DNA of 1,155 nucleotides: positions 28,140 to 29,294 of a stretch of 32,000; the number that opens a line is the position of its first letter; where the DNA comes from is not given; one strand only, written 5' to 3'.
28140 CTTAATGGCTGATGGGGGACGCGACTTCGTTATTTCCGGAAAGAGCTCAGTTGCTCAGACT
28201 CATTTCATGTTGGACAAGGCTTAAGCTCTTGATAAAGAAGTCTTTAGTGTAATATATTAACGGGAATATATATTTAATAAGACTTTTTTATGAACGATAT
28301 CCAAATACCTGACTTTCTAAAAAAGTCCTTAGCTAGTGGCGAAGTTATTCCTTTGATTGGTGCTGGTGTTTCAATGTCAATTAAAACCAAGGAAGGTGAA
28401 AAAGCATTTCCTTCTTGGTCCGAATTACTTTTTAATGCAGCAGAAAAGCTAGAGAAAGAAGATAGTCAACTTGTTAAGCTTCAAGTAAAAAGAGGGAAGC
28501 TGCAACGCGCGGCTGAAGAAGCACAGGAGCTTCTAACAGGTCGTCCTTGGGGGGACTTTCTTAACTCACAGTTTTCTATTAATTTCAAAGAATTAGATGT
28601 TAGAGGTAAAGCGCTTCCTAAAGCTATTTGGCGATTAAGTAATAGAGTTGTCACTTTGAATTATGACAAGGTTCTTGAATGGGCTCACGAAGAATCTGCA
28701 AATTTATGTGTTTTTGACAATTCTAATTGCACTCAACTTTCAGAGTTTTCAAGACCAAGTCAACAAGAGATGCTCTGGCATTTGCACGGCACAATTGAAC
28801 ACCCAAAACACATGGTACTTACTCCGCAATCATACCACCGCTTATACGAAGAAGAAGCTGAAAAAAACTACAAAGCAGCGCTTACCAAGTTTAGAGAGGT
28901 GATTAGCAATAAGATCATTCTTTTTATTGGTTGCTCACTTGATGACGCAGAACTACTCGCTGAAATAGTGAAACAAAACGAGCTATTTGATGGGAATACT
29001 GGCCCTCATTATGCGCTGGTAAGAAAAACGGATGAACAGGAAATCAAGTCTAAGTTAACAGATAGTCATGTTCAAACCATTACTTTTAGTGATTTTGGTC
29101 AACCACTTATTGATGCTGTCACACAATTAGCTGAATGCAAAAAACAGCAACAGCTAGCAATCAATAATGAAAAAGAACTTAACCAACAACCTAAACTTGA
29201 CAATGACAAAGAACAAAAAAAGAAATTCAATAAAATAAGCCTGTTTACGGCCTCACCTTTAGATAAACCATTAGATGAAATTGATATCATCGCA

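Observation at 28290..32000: Unlisted giant ORF: SIR2 NADase-like domain fused to an NB-ARC STAND ATPase and helical repeats (candidate single-protein anti-phage system)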

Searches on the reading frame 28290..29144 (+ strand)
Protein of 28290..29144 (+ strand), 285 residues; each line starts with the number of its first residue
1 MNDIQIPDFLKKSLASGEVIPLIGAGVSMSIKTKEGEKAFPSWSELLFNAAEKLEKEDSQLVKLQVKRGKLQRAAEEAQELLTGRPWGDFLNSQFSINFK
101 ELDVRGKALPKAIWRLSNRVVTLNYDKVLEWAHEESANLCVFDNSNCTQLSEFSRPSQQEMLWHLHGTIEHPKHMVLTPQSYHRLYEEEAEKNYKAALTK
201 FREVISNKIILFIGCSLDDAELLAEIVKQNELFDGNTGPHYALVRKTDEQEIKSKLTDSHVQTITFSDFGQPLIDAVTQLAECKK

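Call 93: search_solved_structures(query=window:28290-29144:+, max_evalue=1, show_alignments=5)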
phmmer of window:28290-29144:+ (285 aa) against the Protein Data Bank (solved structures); distinct sequences matched with E-value up to 1: 12.
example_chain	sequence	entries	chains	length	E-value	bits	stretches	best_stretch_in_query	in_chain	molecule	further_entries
9r3e_B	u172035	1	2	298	4.6e-09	39.5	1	17-269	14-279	Protein FAM118B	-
9r0p_B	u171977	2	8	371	9.6e-09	38.4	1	17-268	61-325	Protein FAM118B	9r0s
6lhx_A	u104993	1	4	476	6.1e-07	32.5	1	119-250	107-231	ThsA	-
9v0g_E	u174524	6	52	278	8.9e-07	32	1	8-233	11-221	NAD-dependent protein deacetylase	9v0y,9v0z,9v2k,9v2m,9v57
7uxt_B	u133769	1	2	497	4.5e-06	29.7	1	10-250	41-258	USG protein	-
8bto_A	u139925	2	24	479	6.9e-06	29.1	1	120-250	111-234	NAD(+) hydrolase ThsA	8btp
8zsf_D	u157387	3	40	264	9.5e-05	25.3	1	15-231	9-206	Sir2 family NAD-dependent protein deacetylase | KomC, SIR2 domain protein, NADase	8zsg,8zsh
8wc0_A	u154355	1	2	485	0.00021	24.2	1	111-247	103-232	NAD(+) hydrolase ThsA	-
9v12_i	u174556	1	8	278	0.00021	24.2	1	8-233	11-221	NAD-dependent protein deacetylase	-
9xvc_H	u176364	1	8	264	0.00089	22.1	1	15-231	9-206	KomC(H146N), a SIR2-domain NADase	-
8zsi_E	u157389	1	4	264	0.0022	20.9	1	15-231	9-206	Sir2 family NAD-dependent protein deacetylase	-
9nah_A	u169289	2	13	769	0.034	16.9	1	16-220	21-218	SIR2 family protein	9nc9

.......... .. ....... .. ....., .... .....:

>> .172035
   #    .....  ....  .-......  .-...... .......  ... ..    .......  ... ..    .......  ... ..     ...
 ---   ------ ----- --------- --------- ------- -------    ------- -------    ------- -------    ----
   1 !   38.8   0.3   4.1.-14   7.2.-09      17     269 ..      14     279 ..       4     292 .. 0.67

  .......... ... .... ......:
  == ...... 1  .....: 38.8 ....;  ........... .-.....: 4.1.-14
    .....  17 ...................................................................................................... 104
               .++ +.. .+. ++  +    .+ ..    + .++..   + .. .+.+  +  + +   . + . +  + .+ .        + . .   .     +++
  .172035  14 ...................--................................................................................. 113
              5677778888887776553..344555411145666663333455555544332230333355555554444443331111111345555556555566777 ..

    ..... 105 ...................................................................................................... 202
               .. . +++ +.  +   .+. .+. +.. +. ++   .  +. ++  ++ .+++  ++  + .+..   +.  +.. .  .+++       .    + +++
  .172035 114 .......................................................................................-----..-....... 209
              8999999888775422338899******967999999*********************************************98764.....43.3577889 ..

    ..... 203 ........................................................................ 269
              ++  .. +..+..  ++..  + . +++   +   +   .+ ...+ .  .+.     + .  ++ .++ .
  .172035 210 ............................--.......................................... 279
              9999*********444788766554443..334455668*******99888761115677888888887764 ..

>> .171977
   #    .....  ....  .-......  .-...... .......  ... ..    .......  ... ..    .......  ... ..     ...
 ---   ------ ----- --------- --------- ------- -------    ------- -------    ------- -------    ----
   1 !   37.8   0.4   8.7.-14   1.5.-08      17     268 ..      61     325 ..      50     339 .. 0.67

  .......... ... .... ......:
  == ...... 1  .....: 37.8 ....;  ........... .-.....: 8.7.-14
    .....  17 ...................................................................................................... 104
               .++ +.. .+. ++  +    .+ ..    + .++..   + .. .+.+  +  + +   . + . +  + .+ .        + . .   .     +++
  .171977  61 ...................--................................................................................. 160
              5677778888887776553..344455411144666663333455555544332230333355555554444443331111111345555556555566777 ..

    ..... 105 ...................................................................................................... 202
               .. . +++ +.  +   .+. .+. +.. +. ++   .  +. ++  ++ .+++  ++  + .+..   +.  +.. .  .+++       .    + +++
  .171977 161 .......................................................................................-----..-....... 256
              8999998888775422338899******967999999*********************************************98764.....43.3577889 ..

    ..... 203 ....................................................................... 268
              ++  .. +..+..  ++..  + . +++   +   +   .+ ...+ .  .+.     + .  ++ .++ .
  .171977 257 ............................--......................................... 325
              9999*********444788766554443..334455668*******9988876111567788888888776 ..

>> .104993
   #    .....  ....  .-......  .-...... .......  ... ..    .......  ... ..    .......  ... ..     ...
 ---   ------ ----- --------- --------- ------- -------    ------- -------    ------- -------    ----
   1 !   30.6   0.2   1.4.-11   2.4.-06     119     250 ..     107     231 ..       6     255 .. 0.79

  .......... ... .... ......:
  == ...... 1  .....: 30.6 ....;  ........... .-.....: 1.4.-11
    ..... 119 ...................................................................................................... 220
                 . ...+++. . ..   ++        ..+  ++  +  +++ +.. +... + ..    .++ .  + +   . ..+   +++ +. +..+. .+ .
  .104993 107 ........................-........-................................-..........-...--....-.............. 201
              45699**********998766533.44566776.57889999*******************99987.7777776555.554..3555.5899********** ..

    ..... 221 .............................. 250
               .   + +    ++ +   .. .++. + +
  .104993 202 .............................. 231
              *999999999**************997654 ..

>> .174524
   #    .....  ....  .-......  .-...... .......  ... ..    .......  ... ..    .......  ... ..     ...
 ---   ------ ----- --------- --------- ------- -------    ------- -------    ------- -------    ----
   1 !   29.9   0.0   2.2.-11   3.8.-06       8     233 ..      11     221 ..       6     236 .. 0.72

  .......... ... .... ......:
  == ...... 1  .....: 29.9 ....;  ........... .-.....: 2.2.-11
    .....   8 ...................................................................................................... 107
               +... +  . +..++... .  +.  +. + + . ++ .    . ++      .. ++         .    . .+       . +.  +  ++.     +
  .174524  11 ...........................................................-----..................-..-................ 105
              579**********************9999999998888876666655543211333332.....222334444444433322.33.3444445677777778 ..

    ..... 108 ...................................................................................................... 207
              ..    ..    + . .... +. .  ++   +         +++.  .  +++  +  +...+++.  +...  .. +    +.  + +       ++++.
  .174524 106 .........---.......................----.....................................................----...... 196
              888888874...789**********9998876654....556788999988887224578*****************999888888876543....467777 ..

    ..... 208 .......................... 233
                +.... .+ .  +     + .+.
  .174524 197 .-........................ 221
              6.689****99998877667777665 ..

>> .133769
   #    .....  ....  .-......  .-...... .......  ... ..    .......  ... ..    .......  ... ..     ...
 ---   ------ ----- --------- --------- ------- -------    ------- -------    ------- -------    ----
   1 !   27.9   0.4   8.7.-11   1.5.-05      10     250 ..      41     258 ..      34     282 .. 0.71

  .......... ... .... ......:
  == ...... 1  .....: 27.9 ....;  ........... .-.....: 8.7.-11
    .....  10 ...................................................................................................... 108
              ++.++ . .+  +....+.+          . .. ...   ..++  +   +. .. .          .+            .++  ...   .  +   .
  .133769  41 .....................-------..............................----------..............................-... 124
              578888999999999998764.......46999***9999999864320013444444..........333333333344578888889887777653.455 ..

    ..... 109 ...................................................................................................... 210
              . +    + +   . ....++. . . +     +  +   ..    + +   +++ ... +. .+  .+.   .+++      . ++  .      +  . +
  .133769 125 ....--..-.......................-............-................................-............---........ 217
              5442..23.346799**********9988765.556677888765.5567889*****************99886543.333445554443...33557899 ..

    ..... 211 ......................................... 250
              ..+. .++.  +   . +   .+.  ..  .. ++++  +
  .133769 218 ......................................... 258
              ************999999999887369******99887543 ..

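Call 103: search_solved_structures(query=window:28290-29144:+, max_evalue=10)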
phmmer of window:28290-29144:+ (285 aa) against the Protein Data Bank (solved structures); distinct sequences matched with E-value up to 10: 12.
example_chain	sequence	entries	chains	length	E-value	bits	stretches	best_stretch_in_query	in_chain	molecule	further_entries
9r3e_B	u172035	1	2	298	4.6e-09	39.5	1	17-269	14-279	Protein FAM118B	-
9r0p_B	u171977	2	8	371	9.6e-09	38.4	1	17-268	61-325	Protein FAM118B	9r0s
6lhx_A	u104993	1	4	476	6.1e-07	32.5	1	119-250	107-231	ThsA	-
9v0g_E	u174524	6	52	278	8.9e-07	32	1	8-233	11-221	NAD-dependent protein deacetylase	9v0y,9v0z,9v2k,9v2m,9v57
7uxt_B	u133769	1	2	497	4.5e-06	29.7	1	10-250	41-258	USG protein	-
8bto_A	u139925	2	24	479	6.9e-06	29.1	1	120-250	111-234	NAD(+) hydrolase ThsA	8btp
8zsf_D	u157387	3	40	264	9.5e-05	25.3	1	15-231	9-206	Sir2 family NAD-dependent protein deacetylase | KomC, SIR2 domain protein, NADase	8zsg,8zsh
8wc0_A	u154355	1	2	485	0.00021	24.2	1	111-247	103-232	NAD(+) hydrolase ThsA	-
9v12_i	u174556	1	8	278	0.00021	24.2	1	8-233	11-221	NAD-dependent protein deacetylase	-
9xvc_H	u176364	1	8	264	0.00089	22.1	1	15-231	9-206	KomC(H146N), a SIR2-domain NADase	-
8zsi_E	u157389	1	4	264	0.0022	20.9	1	15-231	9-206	Sir2 family NAD-dependent protein deacetylase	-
9nah_A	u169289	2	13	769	0.034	16.9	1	16-220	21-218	SIR2 family protein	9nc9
